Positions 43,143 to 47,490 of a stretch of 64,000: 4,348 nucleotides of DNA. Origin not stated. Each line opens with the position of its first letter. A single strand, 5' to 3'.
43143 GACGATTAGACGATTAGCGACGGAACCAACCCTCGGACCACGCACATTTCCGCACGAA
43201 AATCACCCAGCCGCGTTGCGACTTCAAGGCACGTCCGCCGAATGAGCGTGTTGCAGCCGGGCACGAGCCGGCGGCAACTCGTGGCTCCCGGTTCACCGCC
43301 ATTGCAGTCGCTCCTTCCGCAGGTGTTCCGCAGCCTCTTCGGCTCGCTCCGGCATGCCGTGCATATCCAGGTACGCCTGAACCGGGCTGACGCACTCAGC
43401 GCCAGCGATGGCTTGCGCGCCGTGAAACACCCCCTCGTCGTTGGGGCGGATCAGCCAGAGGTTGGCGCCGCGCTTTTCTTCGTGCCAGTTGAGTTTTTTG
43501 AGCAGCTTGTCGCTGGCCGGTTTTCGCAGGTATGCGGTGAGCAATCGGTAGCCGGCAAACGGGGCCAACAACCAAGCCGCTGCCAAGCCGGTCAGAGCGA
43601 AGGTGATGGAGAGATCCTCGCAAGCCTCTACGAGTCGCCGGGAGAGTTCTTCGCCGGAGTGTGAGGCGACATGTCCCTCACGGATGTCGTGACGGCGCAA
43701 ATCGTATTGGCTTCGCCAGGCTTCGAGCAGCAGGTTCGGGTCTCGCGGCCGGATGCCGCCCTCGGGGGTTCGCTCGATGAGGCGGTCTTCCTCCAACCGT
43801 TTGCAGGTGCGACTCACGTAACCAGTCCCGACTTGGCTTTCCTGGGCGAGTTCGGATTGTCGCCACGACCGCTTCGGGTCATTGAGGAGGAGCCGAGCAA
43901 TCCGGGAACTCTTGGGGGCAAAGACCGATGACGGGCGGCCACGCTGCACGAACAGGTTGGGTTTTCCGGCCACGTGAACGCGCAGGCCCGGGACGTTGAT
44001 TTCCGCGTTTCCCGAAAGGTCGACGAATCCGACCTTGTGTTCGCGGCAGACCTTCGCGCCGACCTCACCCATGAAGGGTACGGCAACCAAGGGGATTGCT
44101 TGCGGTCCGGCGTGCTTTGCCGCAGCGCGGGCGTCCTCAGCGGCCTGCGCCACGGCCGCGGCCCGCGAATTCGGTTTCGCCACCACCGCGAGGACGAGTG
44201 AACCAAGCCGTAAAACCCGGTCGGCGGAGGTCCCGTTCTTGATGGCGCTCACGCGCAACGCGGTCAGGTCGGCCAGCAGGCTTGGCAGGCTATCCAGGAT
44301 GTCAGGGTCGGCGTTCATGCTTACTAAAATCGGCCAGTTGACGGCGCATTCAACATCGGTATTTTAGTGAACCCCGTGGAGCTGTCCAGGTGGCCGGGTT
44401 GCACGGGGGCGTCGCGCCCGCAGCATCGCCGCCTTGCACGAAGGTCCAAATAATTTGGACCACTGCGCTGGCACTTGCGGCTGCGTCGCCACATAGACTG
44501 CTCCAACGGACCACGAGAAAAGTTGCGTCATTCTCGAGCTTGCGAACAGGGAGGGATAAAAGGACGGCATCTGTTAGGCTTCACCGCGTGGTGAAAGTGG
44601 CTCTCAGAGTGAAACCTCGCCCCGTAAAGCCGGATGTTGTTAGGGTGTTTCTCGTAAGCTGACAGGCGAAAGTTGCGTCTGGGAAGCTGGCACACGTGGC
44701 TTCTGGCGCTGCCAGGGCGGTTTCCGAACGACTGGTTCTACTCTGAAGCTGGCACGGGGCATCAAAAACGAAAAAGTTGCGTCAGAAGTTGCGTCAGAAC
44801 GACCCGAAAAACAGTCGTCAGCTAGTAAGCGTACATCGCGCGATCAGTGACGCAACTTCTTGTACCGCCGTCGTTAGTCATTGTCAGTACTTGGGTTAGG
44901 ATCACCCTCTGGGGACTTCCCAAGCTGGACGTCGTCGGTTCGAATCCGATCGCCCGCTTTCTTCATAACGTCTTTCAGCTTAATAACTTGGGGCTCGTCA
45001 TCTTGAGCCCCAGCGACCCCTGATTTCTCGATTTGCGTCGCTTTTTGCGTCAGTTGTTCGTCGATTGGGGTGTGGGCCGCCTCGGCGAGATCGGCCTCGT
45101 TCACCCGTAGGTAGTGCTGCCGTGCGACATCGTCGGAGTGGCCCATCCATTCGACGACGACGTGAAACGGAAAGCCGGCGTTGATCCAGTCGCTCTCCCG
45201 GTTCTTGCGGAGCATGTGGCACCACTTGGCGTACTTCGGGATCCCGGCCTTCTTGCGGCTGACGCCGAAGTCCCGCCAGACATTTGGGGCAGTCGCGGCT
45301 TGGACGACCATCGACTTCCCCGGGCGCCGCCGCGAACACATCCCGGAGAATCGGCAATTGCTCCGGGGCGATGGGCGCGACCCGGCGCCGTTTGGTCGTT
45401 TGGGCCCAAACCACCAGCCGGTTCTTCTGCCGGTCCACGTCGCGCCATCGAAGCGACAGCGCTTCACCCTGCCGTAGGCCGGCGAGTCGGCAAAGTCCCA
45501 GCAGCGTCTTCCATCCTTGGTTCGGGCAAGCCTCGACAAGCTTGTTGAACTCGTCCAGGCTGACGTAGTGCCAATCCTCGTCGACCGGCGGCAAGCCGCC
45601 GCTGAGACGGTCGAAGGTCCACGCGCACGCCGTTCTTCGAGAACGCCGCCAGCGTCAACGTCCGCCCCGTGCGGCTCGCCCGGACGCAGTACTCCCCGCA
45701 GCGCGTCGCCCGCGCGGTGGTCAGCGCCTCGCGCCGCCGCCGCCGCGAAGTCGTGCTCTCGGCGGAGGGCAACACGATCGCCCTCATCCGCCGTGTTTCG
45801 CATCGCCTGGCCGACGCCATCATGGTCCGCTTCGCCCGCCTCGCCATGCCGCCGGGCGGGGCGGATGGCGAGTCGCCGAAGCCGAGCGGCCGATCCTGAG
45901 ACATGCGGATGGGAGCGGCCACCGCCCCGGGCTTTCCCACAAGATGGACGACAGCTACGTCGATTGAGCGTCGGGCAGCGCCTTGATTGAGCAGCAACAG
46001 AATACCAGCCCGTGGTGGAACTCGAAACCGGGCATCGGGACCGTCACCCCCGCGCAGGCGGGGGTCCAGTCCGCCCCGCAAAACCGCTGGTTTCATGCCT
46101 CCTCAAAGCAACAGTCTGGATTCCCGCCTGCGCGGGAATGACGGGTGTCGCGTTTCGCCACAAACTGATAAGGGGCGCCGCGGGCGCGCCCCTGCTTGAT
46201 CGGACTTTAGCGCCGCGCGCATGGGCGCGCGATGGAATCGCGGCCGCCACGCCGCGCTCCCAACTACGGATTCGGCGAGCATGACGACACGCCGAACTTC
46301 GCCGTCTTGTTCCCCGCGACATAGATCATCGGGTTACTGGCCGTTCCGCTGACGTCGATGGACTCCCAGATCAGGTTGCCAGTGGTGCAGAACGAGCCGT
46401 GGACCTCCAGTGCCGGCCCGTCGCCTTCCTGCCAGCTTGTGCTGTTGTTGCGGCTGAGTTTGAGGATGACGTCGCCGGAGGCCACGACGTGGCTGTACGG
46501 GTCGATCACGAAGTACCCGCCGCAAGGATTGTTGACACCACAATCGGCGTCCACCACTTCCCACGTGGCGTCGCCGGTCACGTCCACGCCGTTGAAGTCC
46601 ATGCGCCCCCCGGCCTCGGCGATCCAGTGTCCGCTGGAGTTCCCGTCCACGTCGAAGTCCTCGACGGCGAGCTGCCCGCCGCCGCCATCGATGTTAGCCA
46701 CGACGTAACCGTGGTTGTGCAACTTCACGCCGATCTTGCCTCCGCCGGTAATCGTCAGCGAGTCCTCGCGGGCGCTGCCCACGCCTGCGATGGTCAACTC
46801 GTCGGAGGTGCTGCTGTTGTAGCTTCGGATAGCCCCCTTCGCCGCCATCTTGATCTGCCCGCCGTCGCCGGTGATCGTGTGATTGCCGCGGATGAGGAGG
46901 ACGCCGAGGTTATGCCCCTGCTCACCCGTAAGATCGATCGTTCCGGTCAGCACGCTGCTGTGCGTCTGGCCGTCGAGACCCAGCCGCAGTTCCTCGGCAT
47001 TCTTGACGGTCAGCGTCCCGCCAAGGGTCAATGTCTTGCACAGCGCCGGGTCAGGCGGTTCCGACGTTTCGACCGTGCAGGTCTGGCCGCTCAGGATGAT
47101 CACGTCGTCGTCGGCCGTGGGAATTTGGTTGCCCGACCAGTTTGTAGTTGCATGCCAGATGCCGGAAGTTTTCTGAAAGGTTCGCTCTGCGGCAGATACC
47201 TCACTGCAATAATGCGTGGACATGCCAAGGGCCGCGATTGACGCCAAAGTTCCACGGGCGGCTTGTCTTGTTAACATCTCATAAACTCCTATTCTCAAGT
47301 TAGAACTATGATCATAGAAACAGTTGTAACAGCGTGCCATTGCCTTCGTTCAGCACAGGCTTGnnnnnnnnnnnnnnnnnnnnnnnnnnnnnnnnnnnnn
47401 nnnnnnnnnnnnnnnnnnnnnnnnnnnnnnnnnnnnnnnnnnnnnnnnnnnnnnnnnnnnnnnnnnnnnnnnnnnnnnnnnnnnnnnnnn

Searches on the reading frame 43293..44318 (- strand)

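Call 43: search_protein_families(library=pfam, proteins=[window:43293-44318:-], max_evalue=0.001)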
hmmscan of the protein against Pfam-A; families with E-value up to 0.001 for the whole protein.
window:43293-44318:- (341 aa): 4 families
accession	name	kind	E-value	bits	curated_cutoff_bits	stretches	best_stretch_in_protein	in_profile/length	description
PF09952.14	AbiEi_2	-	1.1e-08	36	21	1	194-336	5-140/143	Transcriptional regulator, AbiEi antitoxin, Type IV TA system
PF12802.13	MarR_2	-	1.1e-05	25.9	27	1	140-187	10-56/61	MarR family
PF13545.12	HTH_Crp_2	-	0.00046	20.5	27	1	139-198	2-68/70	Crp-like helix-turn-helix domain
PF01047.28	MarR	-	0.00085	19.6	24.6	0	153-185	19-51/59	MarR family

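Call 111: search_protein_families(library=padloc, proteins=[window:43293-44318:-], max_evalue=0.001)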
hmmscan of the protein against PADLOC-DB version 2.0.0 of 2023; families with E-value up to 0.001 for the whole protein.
window:43293-44318:- (341 aa): 2 families
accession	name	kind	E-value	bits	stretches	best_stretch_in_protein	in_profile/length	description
PDLC04368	PDC-M05A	-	1e-05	23.5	1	132-187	10-65/201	-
PDLC04369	PDC-M05A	-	0.00032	18.4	1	140-187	18-65/201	-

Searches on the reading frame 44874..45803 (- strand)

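Call 43: search_protein_families(library=pfam, proteins=[window:44874-45803:-], max_evalue=0.001)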
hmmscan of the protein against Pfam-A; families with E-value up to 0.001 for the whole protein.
window:44874-45803:- (309 aa): 1 family
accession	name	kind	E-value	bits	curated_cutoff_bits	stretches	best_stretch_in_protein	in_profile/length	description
PF00589.27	Phage_integrase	-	4.6e-05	23.7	27.1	1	174-236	109-170/172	Phage integrase family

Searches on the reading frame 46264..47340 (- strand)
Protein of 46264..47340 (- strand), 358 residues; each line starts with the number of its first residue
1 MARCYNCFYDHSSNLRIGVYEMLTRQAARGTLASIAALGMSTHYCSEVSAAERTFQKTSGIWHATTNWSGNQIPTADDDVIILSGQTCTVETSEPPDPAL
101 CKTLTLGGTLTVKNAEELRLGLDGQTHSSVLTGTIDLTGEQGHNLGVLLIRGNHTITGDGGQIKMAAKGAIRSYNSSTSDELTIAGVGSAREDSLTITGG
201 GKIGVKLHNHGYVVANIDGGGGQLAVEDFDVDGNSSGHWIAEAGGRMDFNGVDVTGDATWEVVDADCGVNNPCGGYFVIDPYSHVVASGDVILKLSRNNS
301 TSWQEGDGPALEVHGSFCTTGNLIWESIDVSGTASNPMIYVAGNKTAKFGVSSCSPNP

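Call 43: search_protein_families(library=pfam, proteins=[window:46264-47340:-], max_evalue=0.001)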
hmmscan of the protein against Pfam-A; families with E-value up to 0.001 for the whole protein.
window:46264-47340:- (358 aa): 1 family
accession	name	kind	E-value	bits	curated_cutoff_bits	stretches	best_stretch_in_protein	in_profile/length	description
PF10162.14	G8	-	0.00024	21.4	22.9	1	67-120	1-51/124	G8 domain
